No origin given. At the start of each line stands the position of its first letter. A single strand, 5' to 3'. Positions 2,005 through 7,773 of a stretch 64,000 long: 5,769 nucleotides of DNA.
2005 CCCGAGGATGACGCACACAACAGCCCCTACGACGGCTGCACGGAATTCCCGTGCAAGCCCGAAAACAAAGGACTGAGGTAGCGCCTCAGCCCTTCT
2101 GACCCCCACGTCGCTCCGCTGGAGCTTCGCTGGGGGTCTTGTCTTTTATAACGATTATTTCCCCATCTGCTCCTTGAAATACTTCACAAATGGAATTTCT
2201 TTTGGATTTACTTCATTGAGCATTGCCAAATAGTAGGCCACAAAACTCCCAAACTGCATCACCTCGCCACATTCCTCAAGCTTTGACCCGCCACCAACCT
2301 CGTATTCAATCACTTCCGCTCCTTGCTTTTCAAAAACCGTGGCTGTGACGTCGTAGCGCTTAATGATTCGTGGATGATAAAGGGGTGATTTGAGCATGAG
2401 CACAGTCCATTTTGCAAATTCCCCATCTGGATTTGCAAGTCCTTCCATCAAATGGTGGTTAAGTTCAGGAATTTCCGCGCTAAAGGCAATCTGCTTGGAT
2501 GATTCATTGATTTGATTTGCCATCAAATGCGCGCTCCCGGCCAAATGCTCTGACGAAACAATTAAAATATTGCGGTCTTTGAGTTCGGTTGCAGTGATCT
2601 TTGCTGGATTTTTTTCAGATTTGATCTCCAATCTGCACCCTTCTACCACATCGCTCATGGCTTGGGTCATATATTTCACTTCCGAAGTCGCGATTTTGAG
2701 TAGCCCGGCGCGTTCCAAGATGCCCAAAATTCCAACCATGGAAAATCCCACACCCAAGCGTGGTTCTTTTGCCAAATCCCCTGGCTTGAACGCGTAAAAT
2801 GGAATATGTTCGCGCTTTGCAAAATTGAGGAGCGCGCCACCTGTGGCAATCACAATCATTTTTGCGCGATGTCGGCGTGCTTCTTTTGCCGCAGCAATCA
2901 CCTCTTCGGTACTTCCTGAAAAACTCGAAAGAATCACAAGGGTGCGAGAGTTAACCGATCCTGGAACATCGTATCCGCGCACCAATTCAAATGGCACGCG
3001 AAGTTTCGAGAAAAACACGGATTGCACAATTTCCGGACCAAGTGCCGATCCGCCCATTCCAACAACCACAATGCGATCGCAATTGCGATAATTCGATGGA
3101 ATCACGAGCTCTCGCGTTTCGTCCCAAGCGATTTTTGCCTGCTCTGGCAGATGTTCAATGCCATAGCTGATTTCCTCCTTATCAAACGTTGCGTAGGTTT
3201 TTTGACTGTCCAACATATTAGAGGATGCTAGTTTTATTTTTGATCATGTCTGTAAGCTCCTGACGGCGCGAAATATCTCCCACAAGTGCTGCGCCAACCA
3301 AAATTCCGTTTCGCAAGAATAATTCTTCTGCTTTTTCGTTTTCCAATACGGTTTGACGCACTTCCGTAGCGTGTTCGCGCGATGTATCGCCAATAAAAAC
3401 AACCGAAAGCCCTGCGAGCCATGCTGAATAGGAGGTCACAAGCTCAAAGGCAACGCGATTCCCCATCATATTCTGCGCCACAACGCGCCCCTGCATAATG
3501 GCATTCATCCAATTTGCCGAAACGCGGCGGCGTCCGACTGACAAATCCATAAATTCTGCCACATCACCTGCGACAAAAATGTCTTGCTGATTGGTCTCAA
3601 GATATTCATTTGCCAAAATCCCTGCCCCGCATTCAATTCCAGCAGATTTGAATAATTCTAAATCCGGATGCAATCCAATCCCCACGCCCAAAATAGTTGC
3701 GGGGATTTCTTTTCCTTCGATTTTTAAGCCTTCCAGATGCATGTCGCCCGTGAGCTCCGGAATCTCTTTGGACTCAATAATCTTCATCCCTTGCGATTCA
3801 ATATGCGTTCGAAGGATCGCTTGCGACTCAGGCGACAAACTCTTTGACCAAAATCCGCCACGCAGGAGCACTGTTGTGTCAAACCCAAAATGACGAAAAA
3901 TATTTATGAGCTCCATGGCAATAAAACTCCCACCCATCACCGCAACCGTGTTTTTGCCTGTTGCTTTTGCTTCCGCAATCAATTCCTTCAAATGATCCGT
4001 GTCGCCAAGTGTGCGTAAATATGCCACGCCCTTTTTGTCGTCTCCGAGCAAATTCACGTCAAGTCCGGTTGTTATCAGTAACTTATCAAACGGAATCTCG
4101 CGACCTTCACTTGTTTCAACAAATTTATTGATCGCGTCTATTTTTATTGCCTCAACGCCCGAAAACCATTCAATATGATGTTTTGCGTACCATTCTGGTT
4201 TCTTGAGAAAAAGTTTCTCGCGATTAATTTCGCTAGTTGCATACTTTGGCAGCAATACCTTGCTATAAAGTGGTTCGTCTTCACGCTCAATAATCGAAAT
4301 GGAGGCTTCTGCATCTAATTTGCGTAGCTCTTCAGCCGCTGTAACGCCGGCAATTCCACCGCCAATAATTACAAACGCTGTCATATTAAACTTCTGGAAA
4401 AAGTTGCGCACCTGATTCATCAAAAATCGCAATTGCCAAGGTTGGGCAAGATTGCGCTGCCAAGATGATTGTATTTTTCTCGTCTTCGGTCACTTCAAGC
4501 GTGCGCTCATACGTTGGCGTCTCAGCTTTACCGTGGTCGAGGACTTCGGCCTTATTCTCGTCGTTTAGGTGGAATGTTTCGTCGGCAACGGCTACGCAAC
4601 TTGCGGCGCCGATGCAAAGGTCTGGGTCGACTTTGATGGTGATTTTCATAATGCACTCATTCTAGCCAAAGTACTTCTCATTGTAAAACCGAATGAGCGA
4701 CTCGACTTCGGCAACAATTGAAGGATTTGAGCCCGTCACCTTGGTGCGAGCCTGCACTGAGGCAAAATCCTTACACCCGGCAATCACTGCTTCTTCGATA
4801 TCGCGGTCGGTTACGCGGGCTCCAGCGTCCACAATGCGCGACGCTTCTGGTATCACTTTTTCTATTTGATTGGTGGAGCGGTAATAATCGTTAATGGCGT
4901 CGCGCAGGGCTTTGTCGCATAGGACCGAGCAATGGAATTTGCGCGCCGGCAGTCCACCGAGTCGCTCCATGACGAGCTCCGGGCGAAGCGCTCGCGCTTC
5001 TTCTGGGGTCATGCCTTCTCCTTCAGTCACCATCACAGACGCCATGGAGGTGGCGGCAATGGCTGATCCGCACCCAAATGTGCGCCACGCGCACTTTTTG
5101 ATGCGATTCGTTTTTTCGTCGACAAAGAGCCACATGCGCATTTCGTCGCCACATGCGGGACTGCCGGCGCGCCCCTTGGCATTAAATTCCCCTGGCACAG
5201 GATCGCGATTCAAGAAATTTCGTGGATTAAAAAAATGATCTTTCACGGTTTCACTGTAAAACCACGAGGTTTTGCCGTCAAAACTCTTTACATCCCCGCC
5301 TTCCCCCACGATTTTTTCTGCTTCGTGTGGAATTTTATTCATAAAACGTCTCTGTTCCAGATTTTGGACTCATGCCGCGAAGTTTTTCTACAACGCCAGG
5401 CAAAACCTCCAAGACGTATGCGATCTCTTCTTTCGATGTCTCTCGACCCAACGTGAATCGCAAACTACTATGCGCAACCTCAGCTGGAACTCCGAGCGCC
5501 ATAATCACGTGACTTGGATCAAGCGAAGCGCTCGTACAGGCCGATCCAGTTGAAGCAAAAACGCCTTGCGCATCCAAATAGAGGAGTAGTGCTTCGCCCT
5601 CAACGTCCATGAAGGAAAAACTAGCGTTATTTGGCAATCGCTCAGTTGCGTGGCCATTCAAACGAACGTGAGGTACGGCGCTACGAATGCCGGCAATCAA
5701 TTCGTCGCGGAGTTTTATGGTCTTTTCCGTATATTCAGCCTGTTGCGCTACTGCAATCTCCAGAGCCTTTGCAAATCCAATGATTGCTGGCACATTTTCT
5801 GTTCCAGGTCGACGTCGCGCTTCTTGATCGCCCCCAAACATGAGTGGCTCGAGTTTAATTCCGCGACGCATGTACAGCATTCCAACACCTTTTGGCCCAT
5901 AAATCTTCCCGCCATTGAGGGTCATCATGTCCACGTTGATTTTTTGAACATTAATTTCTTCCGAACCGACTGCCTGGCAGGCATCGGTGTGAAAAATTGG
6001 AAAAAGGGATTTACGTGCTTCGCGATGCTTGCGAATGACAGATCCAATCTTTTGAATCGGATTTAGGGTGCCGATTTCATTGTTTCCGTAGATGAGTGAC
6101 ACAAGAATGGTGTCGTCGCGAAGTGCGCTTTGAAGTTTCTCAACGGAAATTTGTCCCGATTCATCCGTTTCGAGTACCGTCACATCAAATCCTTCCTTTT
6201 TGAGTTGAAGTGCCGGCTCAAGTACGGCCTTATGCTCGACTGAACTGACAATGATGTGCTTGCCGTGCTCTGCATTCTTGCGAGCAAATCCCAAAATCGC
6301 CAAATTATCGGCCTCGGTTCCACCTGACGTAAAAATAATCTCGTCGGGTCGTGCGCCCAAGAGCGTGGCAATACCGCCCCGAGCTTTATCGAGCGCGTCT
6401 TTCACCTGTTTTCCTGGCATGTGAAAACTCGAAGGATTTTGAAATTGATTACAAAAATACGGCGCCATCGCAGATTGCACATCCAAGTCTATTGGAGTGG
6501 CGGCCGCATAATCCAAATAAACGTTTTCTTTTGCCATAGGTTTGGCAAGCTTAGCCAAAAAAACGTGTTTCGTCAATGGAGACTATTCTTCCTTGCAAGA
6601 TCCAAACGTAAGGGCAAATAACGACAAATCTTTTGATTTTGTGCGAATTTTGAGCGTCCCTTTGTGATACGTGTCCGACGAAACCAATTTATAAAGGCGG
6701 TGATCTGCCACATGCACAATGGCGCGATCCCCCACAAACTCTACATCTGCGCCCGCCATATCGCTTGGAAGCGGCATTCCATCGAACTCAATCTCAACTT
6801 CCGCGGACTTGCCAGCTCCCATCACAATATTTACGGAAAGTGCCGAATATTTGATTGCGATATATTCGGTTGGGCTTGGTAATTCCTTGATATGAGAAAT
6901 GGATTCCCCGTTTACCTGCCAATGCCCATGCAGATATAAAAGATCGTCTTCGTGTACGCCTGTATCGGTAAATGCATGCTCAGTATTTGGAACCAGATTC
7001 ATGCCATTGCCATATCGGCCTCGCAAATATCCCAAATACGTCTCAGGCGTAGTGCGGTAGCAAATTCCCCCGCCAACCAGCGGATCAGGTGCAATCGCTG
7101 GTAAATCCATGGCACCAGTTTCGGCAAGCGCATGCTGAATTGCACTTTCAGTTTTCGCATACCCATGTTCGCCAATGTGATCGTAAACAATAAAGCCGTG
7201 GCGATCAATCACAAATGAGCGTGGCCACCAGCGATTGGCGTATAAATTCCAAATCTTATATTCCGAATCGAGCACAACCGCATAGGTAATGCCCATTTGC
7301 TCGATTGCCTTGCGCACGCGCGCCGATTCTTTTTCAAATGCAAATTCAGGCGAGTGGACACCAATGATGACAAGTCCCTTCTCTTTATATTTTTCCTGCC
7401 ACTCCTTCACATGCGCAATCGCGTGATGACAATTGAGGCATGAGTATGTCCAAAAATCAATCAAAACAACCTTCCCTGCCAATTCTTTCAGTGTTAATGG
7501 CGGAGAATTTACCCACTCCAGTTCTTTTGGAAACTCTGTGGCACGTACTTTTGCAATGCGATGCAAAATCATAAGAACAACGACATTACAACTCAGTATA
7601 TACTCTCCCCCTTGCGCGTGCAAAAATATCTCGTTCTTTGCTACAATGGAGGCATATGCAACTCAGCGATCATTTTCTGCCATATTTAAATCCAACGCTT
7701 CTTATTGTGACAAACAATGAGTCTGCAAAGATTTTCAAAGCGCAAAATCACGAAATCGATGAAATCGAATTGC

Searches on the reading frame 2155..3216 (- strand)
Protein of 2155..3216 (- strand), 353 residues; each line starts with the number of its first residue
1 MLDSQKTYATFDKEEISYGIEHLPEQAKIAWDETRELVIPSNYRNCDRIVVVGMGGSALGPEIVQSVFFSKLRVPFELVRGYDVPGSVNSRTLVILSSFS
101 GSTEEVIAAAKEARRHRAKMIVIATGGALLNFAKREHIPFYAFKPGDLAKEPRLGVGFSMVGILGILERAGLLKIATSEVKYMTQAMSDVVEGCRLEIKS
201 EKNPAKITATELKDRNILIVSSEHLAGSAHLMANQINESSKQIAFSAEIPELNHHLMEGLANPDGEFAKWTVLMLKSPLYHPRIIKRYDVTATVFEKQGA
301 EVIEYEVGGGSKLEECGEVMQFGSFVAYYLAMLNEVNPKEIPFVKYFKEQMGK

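Call 58: search_protein_families(library=pfam, proteins=[window:2155-3216:-], max_evalue=0.00001)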
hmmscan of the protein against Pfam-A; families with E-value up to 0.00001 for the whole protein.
window:2155-3216:- (353 aa): 2 families
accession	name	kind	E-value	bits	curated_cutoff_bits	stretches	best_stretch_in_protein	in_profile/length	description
PF10432.14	bact-PGI_C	-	2.5e-33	115.6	24.5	1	201-351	1-151/151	Bacterial phospho-glucose isomerase C-terminal SIS domain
PF01380.27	SIS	-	4.3e-08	33.5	25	1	44-124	3-87/131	SIS domain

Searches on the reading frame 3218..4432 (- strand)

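Call 58: search_protein_families(library=pfam, proteins=[window:3218-4432:-], max_evalue=0.00001)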
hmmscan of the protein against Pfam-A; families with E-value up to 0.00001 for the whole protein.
window:3218-4432:- (404 aa): 4 families
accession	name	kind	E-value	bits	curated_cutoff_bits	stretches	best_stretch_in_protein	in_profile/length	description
PF07992.20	Pyr_redox_2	-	9.4e-47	160.3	26.1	1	20-315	3-291/291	Pyridine nucleotide-disulphide oxidoreductase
PF00070.33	Pyr_redox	-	2.3e-15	57.3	22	1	163-231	2-70/82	Pyridine nucleotide-disulphide oxidoreductase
PF13738.12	Pyr_redox_3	-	1.5e-09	38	30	0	151-289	155-305/305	Pyridine nucleotide-disulphide oxidoreductase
PF18267.7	Rubredoxin_C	-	6e-08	33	25.9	1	340-401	8-70/70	Rubredoxin NAD+ reductase C-terminal domain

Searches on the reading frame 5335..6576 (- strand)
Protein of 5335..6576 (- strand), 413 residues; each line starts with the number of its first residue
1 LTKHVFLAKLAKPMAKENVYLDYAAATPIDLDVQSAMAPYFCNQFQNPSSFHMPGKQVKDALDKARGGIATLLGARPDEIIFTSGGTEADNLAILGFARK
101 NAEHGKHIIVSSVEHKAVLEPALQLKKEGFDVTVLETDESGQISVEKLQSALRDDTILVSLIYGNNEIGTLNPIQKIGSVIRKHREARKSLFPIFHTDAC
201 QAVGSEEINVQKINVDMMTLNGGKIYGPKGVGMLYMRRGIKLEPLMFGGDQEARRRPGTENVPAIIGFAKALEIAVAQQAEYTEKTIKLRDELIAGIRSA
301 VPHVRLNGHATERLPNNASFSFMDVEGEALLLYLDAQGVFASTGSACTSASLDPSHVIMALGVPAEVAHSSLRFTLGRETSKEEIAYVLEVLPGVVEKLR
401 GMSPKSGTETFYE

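Call 58: search_protein_families(library=pfam, proteins=[window:5335-6576:-], max_evalue=0.00001)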
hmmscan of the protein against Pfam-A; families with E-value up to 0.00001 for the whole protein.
window:5335-6576:- (413 aa): 1 family
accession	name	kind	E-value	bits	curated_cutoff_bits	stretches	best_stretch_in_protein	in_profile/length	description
PF00266.25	Aminotran_5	-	6.7e-77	259.4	21.5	1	19-387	1-370/371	Aminotransferase class-V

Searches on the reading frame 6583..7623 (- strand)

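Call 58: search_protein_families(library=pfam, proteins=[window:6583-7623:-], max_evalue=0.00001)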
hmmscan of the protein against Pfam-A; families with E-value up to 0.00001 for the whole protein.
window:6583-7623:- (346 aa): 4 families
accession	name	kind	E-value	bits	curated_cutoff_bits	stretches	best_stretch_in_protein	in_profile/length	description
PF17991.7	Thioredoxin_10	-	5.3e-25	89.1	27.1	1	192-341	1-142/142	Thioredoxin like C-terminal domain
PF08534.16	Redoxin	-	1.4e-13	51.4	26.6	1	42-154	20-137/148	Redoxin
PF00578.27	AhpC-TSA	-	3.3e-12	46.9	26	1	42-147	17-123/124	AhpC/TSA family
PF13905.12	Thioredoxin_8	-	1.4e-08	35.4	27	1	50-144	1-93/94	Thioredoxin-like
